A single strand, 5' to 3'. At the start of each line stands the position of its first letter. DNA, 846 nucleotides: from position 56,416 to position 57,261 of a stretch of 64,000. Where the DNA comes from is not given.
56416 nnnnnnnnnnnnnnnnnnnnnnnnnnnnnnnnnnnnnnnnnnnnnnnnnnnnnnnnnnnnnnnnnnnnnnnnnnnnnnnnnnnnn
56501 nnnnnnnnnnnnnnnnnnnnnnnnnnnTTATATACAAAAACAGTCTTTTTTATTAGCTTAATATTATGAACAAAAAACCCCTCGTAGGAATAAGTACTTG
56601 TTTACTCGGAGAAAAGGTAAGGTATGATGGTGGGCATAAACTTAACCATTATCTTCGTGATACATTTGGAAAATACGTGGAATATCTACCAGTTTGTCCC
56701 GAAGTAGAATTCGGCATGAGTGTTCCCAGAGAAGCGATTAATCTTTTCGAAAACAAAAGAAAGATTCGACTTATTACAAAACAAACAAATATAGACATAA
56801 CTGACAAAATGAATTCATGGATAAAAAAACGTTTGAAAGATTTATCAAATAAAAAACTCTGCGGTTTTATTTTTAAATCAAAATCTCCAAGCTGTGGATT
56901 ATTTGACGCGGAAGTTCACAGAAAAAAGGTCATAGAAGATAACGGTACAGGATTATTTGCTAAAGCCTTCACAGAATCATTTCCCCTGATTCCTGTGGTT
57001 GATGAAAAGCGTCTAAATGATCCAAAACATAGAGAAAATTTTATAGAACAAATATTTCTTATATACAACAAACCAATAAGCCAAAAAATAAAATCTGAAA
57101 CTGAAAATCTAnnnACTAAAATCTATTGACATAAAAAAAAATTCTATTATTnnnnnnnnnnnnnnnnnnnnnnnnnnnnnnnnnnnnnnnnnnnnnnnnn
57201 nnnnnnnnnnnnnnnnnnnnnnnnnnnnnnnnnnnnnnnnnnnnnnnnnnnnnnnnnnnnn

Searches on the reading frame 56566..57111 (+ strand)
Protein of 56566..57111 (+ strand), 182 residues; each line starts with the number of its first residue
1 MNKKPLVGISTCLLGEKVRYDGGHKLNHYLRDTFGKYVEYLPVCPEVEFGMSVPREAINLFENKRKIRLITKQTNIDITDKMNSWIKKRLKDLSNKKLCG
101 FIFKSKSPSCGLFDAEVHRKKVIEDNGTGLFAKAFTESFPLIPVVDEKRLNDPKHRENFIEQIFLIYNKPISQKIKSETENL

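Call 32: search_protein_families(library=ncbifam, proteins=[window:56566-57111:+], max_evalue=0.1)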
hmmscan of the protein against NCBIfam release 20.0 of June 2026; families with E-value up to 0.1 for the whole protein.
window:56566-57111:+ (182 aa): 2 families
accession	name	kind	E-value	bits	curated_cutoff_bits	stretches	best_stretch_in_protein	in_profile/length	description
NF045597.1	TudS_rel_CD3072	equivalog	0.015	15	130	1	43-137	46-130/148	CD3072 family TudS-related putative desulfidase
TIGR01842.1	type_I_sec_PrtD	subfamily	0.052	12.1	510.15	1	4-43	362-399/544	type I secretion system permease/ATPase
